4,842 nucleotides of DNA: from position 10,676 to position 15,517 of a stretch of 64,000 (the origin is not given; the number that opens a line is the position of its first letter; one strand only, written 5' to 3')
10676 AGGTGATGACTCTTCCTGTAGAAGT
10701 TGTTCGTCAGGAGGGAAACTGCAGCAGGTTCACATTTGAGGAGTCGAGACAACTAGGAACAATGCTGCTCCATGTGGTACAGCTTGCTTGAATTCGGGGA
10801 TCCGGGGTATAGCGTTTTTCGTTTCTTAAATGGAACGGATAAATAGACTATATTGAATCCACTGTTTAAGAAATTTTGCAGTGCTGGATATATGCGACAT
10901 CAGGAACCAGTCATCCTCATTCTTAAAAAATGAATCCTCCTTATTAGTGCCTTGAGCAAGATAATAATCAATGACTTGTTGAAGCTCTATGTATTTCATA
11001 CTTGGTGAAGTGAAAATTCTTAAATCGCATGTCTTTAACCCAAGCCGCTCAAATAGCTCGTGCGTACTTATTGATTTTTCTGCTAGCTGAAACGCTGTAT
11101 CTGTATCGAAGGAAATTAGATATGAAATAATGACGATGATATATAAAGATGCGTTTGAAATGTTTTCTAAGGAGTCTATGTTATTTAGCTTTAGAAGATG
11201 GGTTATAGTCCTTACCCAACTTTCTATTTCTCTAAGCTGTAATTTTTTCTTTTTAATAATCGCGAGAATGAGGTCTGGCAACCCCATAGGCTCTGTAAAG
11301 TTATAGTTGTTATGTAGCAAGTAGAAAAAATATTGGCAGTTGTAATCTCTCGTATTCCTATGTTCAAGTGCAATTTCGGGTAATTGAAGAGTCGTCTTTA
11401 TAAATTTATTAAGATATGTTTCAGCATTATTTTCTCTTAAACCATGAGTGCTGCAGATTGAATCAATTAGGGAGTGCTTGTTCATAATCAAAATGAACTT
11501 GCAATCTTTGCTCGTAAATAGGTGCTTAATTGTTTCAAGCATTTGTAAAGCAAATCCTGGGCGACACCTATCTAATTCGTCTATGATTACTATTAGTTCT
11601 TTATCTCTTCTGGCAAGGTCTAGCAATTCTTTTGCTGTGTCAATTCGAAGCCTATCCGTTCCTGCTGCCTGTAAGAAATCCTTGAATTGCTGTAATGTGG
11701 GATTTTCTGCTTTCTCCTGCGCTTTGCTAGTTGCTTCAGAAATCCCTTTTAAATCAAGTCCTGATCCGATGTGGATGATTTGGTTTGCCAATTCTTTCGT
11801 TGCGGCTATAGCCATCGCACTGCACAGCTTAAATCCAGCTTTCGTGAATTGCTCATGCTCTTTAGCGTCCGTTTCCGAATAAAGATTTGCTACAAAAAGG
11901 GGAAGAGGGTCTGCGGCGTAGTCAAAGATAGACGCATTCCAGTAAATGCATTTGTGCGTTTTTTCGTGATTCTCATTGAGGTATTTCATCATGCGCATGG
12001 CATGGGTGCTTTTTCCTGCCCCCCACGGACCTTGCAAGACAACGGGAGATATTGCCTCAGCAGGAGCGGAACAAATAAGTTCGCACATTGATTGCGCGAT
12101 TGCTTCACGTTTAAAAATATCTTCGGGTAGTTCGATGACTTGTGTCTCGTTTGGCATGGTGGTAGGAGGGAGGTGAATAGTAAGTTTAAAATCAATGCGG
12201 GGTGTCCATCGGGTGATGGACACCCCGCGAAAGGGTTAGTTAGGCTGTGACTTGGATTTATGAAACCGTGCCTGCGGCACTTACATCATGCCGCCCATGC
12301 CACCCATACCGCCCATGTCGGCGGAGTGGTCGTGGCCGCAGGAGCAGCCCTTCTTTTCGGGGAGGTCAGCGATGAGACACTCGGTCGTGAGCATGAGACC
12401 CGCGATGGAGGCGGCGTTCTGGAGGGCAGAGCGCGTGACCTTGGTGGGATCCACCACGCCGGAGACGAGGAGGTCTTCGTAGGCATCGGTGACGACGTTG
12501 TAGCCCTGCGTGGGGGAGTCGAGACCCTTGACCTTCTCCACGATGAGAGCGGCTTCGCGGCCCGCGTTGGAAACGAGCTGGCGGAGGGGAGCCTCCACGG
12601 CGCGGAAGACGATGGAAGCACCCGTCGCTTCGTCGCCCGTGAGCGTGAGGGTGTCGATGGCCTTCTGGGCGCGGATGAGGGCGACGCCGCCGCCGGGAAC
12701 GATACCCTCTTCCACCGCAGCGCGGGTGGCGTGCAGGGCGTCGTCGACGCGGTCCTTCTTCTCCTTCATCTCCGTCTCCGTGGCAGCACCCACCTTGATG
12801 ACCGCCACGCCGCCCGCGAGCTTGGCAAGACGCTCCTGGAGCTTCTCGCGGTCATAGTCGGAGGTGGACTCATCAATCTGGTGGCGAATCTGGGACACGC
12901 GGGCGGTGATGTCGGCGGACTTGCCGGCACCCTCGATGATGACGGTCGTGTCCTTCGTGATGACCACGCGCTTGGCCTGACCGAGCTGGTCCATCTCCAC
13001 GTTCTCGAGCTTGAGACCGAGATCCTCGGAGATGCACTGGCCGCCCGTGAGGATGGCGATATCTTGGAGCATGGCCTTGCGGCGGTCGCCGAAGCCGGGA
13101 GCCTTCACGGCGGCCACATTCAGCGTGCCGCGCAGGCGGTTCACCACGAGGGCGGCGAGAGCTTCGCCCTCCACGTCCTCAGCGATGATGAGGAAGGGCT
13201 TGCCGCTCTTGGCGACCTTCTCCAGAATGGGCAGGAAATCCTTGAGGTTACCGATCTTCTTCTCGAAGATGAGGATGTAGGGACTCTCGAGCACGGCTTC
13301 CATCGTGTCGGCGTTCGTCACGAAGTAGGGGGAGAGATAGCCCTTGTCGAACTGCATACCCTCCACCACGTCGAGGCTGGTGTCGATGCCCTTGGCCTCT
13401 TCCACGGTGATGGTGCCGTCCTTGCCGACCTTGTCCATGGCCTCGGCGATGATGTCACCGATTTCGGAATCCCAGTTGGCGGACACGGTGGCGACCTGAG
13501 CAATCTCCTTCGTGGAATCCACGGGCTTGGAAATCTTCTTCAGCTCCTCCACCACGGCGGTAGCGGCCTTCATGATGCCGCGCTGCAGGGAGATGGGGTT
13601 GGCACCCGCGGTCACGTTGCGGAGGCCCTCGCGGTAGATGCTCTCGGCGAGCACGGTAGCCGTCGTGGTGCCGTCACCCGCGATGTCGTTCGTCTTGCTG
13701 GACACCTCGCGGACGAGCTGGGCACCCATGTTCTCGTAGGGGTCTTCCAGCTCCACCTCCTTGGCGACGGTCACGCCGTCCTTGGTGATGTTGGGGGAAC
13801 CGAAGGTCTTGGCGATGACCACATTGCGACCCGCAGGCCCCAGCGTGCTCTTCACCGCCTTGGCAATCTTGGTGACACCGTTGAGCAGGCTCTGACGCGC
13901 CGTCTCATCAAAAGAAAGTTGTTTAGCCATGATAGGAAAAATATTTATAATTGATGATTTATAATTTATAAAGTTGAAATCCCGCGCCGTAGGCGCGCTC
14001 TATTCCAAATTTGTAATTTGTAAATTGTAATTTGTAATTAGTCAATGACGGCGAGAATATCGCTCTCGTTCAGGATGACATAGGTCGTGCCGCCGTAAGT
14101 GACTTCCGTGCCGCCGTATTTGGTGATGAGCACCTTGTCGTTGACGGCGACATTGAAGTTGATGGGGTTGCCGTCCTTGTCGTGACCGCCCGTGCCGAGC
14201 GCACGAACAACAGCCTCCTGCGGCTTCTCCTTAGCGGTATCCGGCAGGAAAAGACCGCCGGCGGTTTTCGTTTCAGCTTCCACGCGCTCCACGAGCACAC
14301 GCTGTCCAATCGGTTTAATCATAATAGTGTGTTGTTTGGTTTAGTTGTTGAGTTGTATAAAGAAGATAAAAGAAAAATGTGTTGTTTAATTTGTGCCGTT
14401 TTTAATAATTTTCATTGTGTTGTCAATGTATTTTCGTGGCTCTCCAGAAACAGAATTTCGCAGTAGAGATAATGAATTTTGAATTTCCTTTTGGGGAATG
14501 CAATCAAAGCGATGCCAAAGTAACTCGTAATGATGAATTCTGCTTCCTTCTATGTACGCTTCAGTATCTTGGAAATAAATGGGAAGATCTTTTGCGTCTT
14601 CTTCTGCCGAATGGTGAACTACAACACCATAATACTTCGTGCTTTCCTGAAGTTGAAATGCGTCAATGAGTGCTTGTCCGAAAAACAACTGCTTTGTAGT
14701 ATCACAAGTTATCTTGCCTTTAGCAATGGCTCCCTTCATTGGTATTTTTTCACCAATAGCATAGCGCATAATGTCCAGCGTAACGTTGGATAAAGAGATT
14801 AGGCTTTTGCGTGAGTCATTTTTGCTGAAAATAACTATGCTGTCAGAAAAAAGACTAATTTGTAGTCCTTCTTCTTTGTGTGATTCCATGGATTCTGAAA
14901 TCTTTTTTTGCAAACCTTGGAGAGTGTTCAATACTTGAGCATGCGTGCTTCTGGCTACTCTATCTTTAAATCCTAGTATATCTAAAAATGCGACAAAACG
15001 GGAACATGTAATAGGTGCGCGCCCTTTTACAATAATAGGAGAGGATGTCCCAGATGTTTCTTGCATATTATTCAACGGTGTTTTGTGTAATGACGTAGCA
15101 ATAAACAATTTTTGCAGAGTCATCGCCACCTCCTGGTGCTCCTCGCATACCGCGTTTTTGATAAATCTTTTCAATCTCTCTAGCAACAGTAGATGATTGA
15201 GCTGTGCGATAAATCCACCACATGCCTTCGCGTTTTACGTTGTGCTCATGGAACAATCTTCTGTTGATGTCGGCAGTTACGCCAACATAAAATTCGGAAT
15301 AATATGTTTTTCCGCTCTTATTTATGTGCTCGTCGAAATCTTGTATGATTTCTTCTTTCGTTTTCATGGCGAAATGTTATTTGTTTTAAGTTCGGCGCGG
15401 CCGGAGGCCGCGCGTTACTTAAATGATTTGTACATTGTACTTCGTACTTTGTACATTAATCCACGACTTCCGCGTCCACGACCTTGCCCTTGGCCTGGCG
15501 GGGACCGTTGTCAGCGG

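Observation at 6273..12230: AT-rich island with two convergent KAP-family NTPases bracketing three small ORFs, inserted just downstream of groESL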

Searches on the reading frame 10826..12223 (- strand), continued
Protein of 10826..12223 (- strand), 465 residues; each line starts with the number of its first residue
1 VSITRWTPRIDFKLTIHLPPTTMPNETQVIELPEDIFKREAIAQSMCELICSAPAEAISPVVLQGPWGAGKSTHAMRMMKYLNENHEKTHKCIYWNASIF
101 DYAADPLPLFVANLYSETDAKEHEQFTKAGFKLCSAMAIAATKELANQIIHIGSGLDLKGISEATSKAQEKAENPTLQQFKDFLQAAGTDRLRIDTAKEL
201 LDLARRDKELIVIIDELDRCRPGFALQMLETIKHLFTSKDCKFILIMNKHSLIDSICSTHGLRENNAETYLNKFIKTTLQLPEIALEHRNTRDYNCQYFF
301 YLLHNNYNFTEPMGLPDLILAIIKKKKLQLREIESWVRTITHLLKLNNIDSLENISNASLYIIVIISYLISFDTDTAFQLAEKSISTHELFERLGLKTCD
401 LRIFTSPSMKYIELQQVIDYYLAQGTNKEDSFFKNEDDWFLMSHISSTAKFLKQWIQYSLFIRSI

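Call 56: search_protein_families(library=padloc, proteins=[L022:12448-13128:-, L022:13121-14224:-, L022:14964-15593:-, L022:9581-10705:+, L022:10710-11849:+], max_evalue=0.001)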
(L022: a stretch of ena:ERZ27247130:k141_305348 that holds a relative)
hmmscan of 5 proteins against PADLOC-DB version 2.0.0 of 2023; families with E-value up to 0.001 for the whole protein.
L022:12448-13128:- (226 aa): 5 families
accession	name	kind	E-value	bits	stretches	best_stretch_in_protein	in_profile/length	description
PDLC04188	HEC-01B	-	1.4e-65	219.2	1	1-220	12-223/230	-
PDLC04190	HEC-01B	-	1.6e-36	124.1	1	1-173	1-168/168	-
PDLC04189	HEC-01B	-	1.5e-26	91.6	1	1-217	1-218/223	-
PDLC04187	HEC-01B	-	1.5e-21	75.5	1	66-220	9-163/166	-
PDLC04186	HEC-01B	-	8.1e-19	66.1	1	38-220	21-189/196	-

L022:13121-14224:- (367 aa): 111 families (the best 25 are shown)
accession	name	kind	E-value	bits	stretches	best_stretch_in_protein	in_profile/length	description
PDLC04175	HEC-01A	-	4.2e-136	451.7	1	3-364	5-362/363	-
PDLC04174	HEC-01A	-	2.4e-76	254.5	1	131-364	28-262/264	-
PDLC04177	HEC-01A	-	7.5e-56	187.8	2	124-362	157-390/393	-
PDLC04178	HEC-01A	-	2.5e-53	179.5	1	2-359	7-379/399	-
PDLC04176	HEC-01A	-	1.2e-42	144.6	1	4-363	3-368/371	-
PDLC04183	HEC-01A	-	1.1e-38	131.3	2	160-362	195-400/402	-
PDLC04182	HEC-01A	-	2.6e-35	120.2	2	125-362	167-402/406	-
PDLC04135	mad3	-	3.9e-32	110.2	1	3-359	1-373/374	mads_3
PDLC02980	AriA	-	1.3e-31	108.7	2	209-315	220-304/304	-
PDLC04179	HEC-01A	-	6.2e-29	99.4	2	169-365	261-456/459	-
PDLC04391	PDC-M07A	-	6.7e-28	95.8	2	139-361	171-402/412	-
PDLC04392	PDC-M07A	-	2e-26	91.1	2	158-361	196-404/432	-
PDLC04144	HEC-01B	-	4.4e-25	86.6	2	145-362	177-391/395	-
PDLC04541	PDC-M25A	-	8.2e-25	85.7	1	4-319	2-315/380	-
PDLC02335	AbiLi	-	5.2e-24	82.9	1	4-338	50-263/326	AbiLi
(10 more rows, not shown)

L022:14964-15593:- (209 aa): 0 families

L022:9581-10705:+ (374 aa): 62 families (the best 25 are shown)
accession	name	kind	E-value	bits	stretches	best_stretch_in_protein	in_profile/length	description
PDLC03272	MTase_II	-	2.2e-116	387.4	1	45-373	74-390/407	Type II methyltransferase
PDLC03361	MTase_II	-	1.1e-90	302.6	1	38-373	79-437/455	Type II methyltransferase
PDLC02653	DrmMII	-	1.9e-86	288.1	1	46-373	5-313/333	DrmMII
PDLC03378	MTase_II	-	1.5e-71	239.5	1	47-372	4-329/344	Type II methyltransferase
PDLC03242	MTase_II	-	3e-67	225.4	1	46-373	101-399/409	Type II methyltransferase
PDLC03217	MTase_II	-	3.5e-60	202.2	2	40-227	16-195/703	Type II methyltransferase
PDLC03716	oMTase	-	8.5e-58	194.1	2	47-237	40-223/349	orphan methyltransferase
PDLC03234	MTase_II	-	1.9e-57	193.3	2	47-230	6-186/375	Type II methyltransferase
PDLC03733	oMTase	-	2.3e-55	186.2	1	37-369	82-454/476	orphan methyltransferase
PDLC00026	DruM2|DruM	-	1e-54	184.4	1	46-373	5-318/336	DNA cytosine methylase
PDLC03326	MTase_II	-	3.2e-53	179.4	2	47-233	6-191/412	Type II methyltransferase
PDLC03734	oMTase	-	1.3e-52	177.3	2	45-219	3-172/444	orphan methyltransferase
PDLC00033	DruM2|DruM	-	4.3e-49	165.8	2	34-221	10-196/368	DNA cytosine methylase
PDLC00027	DruM2|DruM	-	1.6e-47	160.6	2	45-235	11-190/361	DNA cytosine methylase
PDLC00031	DruM2|DruM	-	1.5e-44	150.5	1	46-231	12-186/361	DNA cytosine methylase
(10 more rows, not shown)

L022:10710-11849:+ (379 aa): 1 family
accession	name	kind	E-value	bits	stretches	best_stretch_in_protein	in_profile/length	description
PDLC03563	REase_II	-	7.2e-54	181.1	1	3-374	3-364/366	Type II restriction enzyme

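Call 57: search_protein_families(library=pfam, proteins=[L024:1802-2764:+, L024:5860-6564:+, L024:8171-9154:+, L022:14964-15593:-], max_evalue=0.001)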
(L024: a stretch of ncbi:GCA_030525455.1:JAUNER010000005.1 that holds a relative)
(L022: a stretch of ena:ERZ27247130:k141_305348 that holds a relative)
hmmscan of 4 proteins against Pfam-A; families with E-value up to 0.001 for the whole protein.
L024:1802-2764:+ (320 aa): 0 families

L024:5860-6564:+ (234 aa): 0 families

L024:8171-9154:+ (327 aa): 1 family
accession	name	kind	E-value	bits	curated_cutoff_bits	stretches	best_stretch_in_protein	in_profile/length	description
PF01797.21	Y1_Tnp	-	0.00035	21.1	23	0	54-158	24-121/121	Transposase IS200 like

L022:14964-15593:- (209 aa): 0 families

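Call 64: predict_structure(alignment_id=A2)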
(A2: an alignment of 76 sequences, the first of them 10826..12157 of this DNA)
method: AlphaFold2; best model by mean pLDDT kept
length: 443 residues; sequences in the alignment: 76
mean_pLDDT: 83.2   pTM: 0.80
mean pLDDT of the five models: 83.2, 82.2, 81.3, 81.0, 79.6
residues with pLDDT >= 90: 238; 70-90: 124; 50-70: 37; < 50: 44
segments of 3 or more residues with pLDDT < 50: 1-5, 123-151
pLDDT, mean of each block of 10 residues (from residue 1): 55 92 97 96 93 96 96 93 86 86 77 60 46 38 41 50 62 88 94 94 91 92 96 94 96 94 74 94 91 90 93 95 90 89 94 93 94 77 68 91 86 75 91 83 42
secondary structure, 60 per line:
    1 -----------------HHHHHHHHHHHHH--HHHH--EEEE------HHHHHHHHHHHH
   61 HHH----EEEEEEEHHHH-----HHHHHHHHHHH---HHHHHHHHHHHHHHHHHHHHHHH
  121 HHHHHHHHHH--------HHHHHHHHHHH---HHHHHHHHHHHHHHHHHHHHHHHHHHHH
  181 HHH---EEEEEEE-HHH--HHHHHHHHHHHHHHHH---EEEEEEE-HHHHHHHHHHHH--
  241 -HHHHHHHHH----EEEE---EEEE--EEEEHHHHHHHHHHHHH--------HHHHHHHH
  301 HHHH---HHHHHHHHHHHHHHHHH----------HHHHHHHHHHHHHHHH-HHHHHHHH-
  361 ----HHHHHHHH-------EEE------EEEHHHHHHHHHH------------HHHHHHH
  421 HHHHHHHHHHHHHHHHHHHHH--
elements in order: H18-30 H33-36 E39-42 H49-63 E68-74 H75-78 H84-94 H98-130 H139-149 H153-183 E187-193 H200-215 E219-225 H227-238 H242-250 E255-258 E262-265 E268-271 H272-284 H293-304 H308-324 H335-350 H352-359 H365-372 E380-382 E389-391 H392-401 H414-441

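Call 68: search_protein_families(library=phrogs, proteins=[window:10826-12157:-], max_evalue=0.01)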
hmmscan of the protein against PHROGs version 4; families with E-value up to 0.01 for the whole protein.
window:10826-12157:- (443 aa): 3 families
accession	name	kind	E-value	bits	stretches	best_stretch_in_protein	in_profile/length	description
phrog_8614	-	unknown function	1.2e-56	193.8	1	8-332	15-351/489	-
phrog_168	-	DNA, RNA and nucleotide metabolism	3.2e-07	31.3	1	116-244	59-160/314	clamp loader of DNA polymerase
phrog_50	-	DNA, RNA and nucleotide metabolism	0.00028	21.1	1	39-76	372-406/570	DnaC-like helicase loader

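Call 69: fold_search(model_id=the predicted structure, library=pdb)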
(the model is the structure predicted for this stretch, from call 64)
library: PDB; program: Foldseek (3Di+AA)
matches with E <= 10: 1105; with E <= 0.001: 19
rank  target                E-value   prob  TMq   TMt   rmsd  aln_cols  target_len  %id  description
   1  8hr8_F                4.0e-07  1.00  0.41  0.25  11.8       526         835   13  Structure of heptameric RdrA ring (released 2023-02-01)
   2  8hr8_E                8.2e-07  1.00  0.35  0.21  14.2       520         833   12  Structure of heptameric RdrA ring (released 2023-02-01)
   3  8hr8_A                1.3e-06  1.00  0.40  0.24  12.4       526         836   13  Structure of heptameric RdrA ring (released 2023-02-01)
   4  8hr8_C                2.4e-06  1.00  0.41  0.25  12.2       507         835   12  Structure of heptameric RdrA ring (released 2023-02-01)
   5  8hrb_A                2.6e-06  1.00  0.39  0.24  12.6       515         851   13  Structure of tetradecameric RdrA ring in RNA-loading state (released 2023-02-01)
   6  8hra_C                4.6e-06  1.00  0.39  0.24  12.8       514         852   13  Structure of heptameric RdrA ring in RNA-loading state (released 2023-02-01)
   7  8hr8_G                9.9e-06  1.00  0.36  0.23  13.9       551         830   13  Structure of heptameric RdrA ring (released 2023-02-01)
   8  8hr7_A                3.1e-05  1.00  0.41  0.25  12.4       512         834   13  Structure of RdrA-RdrB complex (released 2023-02-01)
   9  8fnu_A                9.3e-05  1.00  0.43  0.27  11.1       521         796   13  Structure of RdrA from Streptococcus suis RADAR defense system (released 2023-02-01)
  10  8fnw_M                1.2e-04  1.00  0.40  0.25   9.6       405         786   14  Structure of RdrA-RdrB complex from Escherichia coli RADAR defense system (released 2023-02-01)
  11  8fnt_D                1.6e-04  1.00  0.41  0.26  12.4       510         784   13  Structure of RdrA from Escherichia coli RADAR defense system (released 2023-02-01)
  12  8fnt_E                1.8e-04  1.00  0.42  0.26  12.4       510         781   13  Structure of RdrA from Escherichia coli RADAR defense system (released 2023-02-01)
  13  8fnt_A                2.8e-04  1.00  0.41  0.26  12.5       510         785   13  Structure of RdrA from Escherichia coli RADAR defense system (released 2023-02-01)
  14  8umv_B                3.2e-04  1.00  0.31  0.40  15.6       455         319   11  Atomic model of the human CTF18-RFC-PCNA-DNA ternary complex with narrow PCNA opening state I (state 5) (released 2024-05-08)
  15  5uj7_D                3.4e-04  1.00  0.38  0.42  14.5       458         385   10  Structure of the active form of human Origin Recognition Complex ATPase motor module, complex subunitS 1, 4, 5 (released 2017-02-08)
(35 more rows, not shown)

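Call 97: search_dna_similar(query=window:10826-12157:-, collection=phages, mode=protein, max_rows=8)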
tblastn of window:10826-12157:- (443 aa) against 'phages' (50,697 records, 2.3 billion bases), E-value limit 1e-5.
Records with a match: 5; places in all: 5; records where one place covers at least 80% of the query: 0.
Best place of each record, by identity: <60% 5.
By first word of the organism name: Bacteriophage 2; Salmonella 1; Vibrio 1; Fusobacterium 1.
By host as written in the record: Homo sapiens 1; Vibrio anguillarum strain 90-11-286 1; - 1; Fusobacterium necrophorum subsp. necrophorum strain FN37 1; Helicobacter sp. 1.
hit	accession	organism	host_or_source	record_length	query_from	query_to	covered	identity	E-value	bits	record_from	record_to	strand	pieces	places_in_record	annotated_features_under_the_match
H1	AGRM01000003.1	Salmonella enterica subsp. houtenae str. ATCC BAA-1581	Homo sapiens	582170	13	282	61%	29.7%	4e-24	111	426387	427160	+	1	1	P-loop domain protein, KAP family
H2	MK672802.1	Vibrio phage Va_90-11-286_p16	Vibrio anguillarum strain 90-11-286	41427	12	283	61%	29.0%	2e-19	97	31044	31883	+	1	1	hypothetical protein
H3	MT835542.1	Bacteriophage sp.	human fecal samples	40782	17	287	61%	27.2%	3e-16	87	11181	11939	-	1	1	record has no annotation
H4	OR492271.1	Fusobacterium phage phiFN37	Fusobacterium necrophorum subsp. ...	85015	29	273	55%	29.5%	9e-17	89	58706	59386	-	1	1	hypothetical protein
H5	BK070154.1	Bacteriophage sp.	Helicobacter sp.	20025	13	265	57%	26.2%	2e-15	85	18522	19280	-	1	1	hypothetical protein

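Call 101: search_solved_structures(query=A2, max_evalue=0.01)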
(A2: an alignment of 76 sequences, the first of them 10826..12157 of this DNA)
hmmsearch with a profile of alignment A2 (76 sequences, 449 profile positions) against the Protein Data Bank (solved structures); distinct sequences matched with E-value up to 0.01: 0.

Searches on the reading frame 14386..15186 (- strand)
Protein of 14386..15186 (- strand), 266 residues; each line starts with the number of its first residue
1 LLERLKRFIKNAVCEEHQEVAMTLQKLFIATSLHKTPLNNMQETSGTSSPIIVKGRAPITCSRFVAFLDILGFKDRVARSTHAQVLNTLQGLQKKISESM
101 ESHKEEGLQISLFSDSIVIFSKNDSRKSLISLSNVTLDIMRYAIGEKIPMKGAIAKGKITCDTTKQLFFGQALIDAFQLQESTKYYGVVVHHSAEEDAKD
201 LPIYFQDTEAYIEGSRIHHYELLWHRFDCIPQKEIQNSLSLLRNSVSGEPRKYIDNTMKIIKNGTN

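Call 3: search_protein_families(library=pfam, proteins=[window:14386-15186:-], max_evalue=0.1)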
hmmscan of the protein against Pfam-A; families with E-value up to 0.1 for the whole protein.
window:14386-15186:- (266 aa): 1 family
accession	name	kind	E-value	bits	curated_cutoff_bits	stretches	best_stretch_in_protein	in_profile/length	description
PF00211.25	Guanylate_cyc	-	0.012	15.6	21.9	1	65-143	11-89/183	Adenylate and Guanylate cyclase catalytic domain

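Call 4: search_protein_families(library=padloc, proteins=[window:14386-15186:-], max_evalue=0.1)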
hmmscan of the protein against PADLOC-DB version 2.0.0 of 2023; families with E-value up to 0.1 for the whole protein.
window:14386-15186:- (266 aa): 0 families

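Call 27: search_protein_families(library=ncbifam, proteins=[window:14386-15186:-], max_evalue=0.1)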
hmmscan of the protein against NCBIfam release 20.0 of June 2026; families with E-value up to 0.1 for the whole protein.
window:14386-15186:- (266 aa): 0 families

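Call 68: search_protein_families(library=phrogs, proteins=[window:14386-15186:-], max_evalue=0.01)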
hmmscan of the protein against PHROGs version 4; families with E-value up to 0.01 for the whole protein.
window:14386-15186:- (266 aa): 1 family
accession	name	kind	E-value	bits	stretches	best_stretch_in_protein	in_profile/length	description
phrog_23933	-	unknown function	5.5e-18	66.2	1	63-193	6-137/240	-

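Call 95: search_protein_families(library=pfam, proteins=[window:14386-15066:-], max_evalue=0.001)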
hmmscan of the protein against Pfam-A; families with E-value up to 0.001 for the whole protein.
window:14386-15066:- (226 aa): 0 families

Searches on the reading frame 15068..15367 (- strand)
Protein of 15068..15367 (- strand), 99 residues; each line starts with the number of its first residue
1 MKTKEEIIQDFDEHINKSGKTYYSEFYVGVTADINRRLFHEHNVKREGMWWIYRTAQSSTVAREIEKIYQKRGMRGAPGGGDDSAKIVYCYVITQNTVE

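Call 3: search_protein_families(library=pfam, proteins=[window:15068-15367:-], max_evalue=0.1)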
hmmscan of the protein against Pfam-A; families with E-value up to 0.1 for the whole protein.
window:15068-15367:- (99 aa): 2 families
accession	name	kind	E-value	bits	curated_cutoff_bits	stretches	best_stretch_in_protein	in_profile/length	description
PF01541.30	GIY-YIG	-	0.035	14.8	22.6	1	25-47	14-35/78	GIY-YIG catalytic domain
PF12636.12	DUF3781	-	0.083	13.3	27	0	6-25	34-53/72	Protein of unknown function (DUF3781)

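Call 4: search_protein_families(library=padloc, proteins=[window:15068-15367:-], max_evalue=0.1)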
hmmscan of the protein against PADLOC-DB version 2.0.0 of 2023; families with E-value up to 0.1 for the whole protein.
window:15068-15367:- (99 aa): 0 families

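Call 27: search_protein_families(library=ncbifam, proteins=[window:15068-15367:-], max_evalue=0.1)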
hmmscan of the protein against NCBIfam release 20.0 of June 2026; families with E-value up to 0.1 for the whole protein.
window:15068-15367:- (99 aa): 0 families

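Call 68: search_protein_families(library=phrogs, proteins=[window:15068-15367:-], max_evalue=0.01)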
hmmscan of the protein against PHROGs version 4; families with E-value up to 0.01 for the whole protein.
window:15068-15367:- (99 aa): 0 families
